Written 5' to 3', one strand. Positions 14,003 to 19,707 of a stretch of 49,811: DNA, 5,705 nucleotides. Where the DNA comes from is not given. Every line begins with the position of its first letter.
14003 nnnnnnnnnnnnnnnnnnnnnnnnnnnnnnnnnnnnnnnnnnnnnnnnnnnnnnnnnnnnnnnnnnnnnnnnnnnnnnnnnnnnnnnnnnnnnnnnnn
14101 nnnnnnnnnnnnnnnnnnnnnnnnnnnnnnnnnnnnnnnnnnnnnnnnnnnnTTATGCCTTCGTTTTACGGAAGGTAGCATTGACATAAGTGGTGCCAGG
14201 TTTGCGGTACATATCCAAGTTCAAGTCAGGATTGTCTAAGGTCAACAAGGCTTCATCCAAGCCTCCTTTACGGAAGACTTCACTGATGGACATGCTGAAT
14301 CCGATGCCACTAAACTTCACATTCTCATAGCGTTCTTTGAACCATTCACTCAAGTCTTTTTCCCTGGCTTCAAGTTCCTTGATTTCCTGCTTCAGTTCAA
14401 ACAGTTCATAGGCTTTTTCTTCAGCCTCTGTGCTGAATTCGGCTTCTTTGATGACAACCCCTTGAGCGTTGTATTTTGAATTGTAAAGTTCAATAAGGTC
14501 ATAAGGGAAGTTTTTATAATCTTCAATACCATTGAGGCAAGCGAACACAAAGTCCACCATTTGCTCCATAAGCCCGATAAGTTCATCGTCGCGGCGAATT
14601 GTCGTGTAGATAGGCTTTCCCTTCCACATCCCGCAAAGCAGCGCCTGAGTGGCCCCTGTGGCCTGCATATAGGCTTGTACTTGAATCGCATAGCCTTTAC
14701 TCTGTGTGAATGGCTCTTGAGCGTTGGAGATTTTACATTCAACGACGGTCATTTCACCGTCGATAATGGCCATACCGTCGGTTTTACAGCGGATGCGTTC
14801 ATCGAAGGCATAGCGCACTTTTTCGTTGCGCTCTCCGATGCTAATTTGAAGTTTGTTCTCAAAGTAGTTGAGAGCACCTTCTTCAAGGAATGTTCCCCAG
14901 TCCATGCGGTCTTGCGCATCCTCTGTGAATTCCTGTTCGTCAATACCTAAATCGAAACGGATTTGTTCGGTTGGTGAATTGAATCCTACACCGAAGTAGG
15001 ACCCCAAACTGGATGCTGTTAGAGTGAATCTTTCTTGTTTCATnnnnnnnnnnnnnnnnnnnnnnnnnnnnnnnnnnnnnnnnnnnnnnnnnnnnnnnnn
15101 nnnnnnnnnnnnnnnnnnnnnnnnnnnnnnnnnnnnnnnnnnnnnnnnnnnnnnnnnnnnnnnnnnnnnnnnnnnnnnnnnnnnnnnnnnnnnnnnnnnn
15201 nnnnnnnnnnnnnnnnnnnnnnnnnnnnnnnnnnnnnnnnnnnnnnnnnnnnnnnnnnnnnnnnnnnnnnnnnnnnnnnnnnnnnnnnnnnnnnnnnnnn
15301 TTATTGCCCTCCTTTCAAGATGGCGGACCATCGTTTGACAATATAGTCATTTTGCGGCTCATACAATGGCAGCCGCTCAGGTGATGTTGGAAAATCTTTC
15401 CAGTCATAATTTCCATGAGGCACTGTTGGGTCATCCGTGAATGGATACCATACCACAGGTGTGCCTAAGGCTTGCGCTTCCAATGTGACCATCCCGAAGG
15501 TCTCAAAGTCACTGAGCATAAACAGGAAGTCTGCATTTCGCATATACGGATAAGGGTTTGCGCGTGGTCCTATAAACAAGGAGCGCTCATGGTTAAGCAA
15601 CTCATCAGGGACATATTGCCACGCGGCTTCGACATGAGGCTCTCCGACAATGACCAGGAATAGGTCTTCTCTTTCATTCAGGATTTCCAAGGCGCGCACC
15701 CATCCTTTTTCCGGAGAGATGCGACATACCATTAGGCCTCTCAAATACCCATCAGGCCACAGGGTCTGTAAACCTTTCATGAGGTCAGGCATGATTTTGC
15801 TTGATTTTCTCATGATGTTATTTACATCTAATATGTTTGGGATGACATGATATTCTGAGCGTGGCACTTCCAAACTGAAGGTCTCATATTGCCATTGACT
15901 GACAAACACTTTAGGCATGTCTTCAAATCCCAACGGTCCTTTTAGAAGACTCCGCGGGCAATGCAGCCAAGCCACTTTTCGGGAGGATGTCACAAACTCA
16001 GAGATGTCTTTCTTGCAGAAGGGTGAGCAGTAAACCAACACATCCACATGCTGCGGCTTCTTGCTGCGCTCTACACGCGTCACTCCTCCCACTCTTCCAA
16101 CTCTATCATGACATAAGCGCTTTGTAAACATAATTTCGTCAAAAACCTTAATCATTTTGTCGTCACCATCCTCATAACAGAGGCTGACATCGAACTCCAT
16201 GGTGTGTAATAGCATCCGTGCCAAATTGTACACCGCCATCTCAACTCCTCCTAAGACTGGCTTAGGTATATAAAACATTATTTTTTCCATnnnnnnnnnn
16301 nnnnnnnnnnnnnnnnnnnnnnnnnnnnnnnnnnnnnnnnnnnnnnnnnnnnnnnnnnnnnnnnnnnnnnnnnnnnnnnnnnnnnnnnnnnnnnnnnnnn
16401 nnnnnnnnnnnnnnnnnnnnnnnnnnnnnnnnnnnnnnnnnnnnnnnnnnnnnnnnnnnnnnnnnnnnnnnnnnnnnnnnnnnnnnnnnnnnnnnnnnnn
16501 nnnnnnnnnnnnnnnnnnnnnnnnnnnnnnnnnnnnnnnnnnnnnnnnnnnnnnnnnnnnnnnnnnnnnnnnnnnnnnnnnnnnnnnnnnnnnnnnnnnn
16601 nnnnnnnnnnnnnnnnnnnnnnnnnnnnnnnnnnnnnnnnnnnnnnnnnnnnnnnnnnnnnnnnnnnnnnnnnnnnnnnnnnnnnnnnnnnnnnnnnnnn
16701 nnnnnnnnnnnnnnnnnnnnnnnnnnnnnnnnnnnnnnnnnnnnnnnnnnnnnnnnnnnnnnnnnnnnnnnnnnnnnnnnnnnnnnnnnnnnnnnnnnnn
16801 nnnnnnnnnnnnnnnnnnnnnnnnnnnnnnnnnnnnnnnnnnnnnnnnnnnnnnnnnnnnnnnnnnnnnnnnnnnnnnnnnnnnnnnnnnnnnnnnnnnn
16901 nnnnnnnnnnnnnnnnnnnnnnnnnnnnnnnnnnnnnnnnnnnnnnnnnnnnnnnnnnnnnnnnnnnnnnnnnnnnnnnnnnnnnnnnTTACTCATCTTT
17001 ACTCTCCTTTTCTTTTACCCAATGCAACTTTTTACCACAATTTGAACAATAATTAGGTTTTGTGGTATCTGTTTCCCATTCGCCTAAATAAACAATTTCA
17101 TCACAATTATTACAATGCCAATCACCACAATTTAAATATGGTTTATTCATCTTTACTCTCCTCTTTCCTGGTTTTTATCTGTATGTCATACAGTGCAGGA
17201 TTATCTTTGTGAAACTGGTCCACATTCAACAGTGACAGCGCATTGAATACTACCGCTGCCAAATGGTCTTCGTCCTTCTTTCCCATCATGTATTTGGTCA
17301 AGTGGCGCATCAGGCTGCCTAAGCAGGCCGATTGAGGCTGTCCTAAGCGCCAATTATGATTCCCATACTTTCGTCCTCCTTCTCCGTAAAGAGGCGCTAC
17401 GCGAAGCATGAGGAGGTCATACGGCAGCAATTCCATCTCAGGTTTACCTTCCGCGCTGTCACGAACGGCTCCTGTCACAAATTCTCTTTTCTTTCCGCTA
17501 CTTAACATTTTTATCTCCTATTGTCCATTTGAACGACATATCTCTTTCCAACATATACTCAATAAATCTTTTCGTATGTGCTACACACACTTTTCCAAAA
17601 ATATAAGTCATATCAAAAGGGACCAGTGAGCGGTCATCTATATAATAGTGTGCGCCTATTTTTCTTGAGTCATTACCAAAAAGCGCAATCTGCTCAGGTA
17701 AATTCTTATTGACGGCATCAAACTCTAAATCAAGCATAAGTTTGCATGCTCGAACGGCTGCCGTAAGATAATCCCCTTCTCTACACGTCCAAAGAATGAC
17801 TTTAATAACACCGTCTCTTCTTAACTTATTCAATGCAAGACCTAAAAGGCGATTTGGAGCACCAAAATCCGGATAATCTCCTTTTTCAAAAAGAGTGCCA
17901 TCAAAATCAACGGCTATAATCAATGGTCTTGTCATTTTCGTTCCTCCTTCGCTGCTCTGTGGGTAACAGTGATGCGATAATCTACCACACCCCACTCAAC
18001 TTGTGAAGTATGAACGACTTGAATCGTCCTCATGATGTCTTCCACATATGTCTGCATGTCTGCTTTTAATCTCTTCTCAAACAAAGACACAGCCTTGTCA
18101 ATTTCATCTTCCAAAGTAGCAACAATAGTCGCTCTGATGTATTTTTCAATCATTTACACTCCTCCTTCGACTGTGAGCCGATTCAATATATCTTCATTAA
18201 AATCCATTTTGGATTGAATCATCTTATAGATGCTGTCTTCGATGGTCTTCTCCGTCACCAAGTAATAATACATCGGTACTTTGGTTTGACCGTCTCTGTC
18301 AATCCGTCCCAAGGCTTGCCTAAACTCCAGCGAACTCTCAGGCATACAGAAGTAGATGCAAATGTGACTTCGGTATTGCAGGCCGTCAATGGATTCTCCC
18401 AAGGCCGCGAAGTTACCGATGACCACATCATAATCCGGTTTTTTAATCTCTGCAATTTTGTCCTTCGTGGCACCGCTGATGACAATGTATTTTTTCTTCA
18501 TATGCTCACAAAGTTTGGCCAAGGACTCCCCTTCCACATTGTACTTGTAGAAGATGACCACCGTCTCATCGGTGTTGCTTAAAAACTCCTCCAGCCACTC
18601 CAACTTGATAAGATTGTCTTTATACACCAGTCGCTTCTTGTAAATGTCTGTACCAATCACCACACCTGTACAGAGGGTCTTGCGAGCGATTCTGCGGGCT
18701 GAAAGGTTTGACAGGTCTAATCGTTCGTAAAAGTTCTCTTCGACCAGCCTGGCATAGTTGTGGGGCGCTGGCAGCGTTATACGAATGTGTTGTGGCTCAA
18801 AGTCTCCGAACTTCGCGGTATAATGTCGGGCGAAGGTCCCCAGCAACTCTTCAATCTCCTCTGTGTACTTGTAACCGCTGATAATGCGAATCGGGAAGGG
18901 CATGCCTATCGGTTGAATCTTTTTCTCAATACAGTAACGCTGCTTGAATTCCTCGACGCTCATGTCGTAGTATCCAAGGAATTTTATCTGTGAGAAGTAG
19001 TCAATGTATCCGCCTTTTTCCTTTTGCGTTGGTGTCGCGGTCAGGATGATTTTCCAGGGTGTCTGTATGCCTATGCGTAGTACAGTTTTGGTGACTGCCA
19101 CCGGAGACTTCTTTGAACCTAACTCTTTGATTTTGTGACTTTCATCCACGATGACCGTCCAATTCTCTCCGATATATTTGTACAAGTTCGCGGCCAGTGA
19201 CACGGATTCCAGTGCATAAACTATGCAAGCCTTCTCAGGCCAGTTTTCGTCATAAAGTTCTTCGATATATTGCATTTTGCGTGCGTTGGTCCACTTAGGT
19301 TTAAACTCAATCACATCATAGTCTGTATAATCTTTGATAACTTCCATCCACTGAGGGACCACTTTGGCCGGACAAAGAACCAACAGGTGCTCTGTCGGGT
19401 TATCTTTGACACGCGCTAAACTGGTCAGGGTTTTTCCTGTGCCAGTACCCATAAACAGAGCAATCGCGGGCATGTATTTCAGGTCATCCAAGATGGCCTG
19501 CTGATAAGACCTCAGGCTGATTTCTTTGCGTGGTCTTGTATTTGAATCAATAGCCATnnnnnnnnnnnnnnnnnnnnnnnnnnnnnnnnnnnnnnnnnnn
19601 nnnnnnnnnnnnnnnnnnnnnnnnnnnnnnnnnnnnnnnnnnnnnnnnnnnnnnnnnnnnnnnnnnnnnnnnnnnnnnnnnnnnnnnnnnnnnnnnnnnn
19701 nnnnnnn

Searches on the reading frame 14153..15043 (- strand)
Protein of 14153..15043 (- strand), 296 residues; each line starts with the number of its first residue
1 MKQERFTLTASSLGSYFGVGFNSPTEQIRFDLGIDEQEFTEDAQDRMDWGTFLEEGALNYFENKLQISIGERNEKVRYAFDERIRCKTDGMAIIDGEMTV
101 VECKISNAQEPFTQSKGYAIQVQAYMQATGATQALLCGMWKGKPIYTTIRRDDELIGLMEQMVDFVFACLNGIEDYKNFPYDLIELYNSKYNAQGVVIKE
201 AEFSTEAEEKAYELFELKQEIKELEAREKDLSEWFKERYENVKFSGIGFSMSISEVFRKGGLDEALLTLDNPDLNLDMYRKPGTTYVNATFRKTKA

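Call 11: search_protein_families(library=pfam, max_evalue=0.01, proteins=[window:14153-15043:-])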
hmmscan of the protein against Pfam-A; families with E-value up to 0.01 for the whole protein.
window:14153-15043:- (296 aa): 1 family
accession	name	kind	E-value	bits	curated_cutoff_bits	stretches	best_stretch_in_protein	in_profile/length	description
PF09588.16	YqaJ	-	4.3e-07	30.7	22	1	8-131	10-149/150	YqaJ-like viral recombinase domain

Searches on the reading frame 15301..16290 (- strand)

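Call 11: search_protein_families(library=pfam, max_evalue=0.01, proteins=[window:15301-16290:-])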
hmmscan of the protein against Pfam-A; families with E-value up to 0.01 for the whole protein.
window:15301-16290:- (329 aa): 4 families
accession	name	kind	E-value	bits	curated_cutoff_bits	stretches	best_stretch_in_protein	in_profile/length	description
PF00534.26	Glycos_transf_1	-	2.3e-14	53.7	26.4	1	183-282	16-122/172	Glycosyl transferases group 1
PF13692.12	Glyco_trans_1_4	-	1.7e-10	41.8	27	1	198-283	21-107/142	Glycosyl transferases group 1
PF20706.3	GT4-conflict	-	0.00085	18.8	26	1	250-280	279-309/385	Family 4 Glycosyltransferase in conflict systems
PF13439.12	Glyco_transf_4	-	0.0097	16.4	28.5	0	14-45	2-32/170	Glycosyltransferase Family 4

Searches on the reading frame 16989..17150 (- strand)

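Call 56: search_protein_families(library=pfam, max_evalue=1, proteins=[window:16989-17150:-])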
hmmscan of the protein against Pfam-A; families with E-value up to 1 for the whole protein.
window:16989-17150:- (53 aa): 13 families
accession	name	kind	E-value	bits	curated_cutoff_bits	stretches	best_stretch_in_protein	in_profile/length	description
PF10083.14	DUF2321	-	0.0012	18.9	24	1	16-48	53-83/157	Uncharacterized protein conserved in bacteria (DUF2321)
PF09297.16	Zn_ribbon_NUD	-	0.0024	18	24.8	0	34-41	5-12/32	NADH pyrophosphatase zinc ribbon domain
PF24485.1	zf-C2H2_DHX34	-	0.0083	16.6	27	0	10-22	1-13/25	DHX34-like, C2H2-type zinc finger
PF07191.17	Zn_ribbon_6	-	0.012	16.1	25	1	10-46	16-43/67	Double zinc ribbon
PF14803.11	Zn_ribbon_Nudix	-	0.018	15.4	25.6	1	33-44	1-12/34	Nudix N-terminal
PF00130.28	C1_1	-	0.047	14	26.5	1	25-44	3-22/53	Phorbol esters/diacylglycerol binding domain (C1 domain)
PF16919.11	PknG_rubred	-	0.065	13.7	28.5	1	1-44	27-70/74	Protein kinase G rubredoxin domain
PF09723.15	Zn_ribbon_8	-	0.088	13.3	34.4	1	11-41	6-36/41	Zinc ribbon domain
PF13240.11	Zn_Ribbon_1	-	0.14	12.5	25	1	34-42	15-23/23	zinc-ribbon domain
PF22586.1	ANCHR-like_BBOX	-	0.15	12.6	27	1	33-47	19-33/39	ANCHR-like B-box zinc-binding domain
PF25165.1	DUF7828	-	0.16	12.1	25.7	1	14-50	9-45/87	Domain of unknown function (DUF7828)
PF05810.19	NinF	-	0.46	10.9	27.5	1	34-43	1-10/25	NinF protein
PF13248.11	Zn_ribbon_3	-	0.47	10.5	27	1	34-41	4-11/26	zinc-ribbon domain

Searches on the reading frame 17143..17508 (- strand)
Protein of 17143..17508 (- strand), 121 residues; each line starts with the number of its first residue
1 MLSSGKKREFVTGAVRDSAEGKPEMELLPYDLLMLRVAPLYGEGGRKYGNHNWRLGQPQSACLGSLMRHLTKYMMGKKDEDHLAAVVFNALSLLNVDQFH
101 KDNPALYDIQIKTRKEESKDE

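Call 11: search_protein_families(library=pfam, max_evalue=0.01, proteins=[window:17143-17508:-])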
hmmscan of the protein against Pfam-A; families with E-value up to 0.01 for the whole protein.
window:17143-17508:- (121 aa): 1 family
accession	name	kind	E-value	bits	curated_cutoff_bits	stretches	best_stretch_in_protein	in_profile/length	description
PF18909.5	dGTP_diPhyd_N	-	5.7e-17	62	27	1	15-101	4-94/99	dATP/dGTP diphosphohydrolase, N-terminal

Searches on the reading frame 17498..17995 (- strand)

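Call 11: search_protein_families(library=pfam, max_evalue=0.01, proteins=[window:17498-17995:-])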
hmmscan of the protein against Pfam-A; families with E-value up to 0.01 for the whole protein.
window:17498-17995:- (165 aa): 0 families

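Call 34: search_protein_families(library=phrogs, max_evalue=0.001, proteins=[window:17498-17995:-])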
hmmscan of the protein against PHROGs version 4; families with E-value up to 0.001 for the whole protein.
window:17498-17995:- (165 aa): 2 families
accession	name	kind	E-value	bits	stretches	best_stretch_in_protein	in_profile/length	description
phrog_24386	-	unknown function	1.4e-24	87.8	1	25-123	4-99/339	-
phrog_1238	-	moron, auxiliary metabolic gene and host takeover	1.8e-20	74.1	1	18-128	16-121/155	phosphoheptose isomerase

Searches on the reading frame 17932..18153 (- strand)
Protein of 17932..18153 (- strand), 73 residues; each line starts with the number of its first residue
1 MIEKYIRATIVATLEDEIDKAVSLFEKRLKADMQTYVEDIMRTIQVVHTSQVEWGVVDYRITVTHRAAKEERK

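Call 56: search_protein_families(library=pfam, max_evalue=1, proteins=[window:17932-18153:-])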
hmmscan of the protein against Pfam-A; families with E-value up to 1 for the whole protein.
window:17932-18153:- (73 aa): 1 family
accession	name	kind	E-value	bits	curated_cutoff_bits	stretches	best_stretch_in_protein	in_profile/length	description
PF04965.19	GPW_gp25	-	0.071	13.3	27.2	0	10-32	44-66/96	Baseplate wedge protein gp25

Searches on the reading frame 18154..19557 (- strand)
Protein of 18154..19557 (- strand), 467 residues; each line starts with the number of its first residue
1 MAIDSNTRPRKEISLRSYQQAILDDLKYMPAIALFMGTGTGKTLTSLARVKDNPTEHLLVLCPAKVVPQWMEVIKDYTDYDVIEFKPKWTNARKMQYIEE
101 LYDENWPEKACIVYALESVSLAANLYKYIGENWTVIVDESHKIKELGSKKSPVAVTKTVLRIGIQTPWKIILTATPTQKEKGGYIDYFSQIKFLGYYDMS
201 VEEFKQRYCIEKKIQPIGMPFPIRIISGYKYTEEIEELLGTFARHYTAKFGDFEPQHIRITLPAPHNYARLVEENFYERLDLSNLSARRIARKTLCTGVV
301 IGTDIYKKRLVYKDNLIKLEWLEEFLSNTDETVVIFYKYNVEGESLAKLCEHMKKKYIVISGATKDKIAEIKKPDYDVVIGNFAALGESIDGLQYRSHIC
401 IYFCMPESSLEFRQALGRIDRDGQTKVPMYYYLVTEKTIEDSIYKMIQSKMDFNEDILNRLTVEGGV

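Call 11: search_protein_families(library=pfam, max_evalue=0.01, proteins=[window:18154-19557:-])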
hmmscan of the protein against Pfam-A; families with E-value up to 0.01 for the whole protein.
window:18154-19557:- (467 aa): 4 families
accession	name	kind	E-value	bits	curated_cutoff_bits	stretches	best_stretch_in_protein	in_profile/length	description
PF00176.29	SNF2-rel_dom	-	4.9e-12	46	24.9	1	38-208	26-193/290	SNF2-related domain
PF04851.21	ResIII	-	4e-10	40.3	22.5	1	13-177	2-163/164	Type III restriction enzyme, res subunit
PF00270.35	DEAD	-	5.8e-07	29.8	26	1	17-178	2-162/167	DEAD/DEAH box helicase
PF00271.37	Helicase_C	-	0.0037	18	23.5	0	318-423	2-110/110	Helicase conserved C-terminal domain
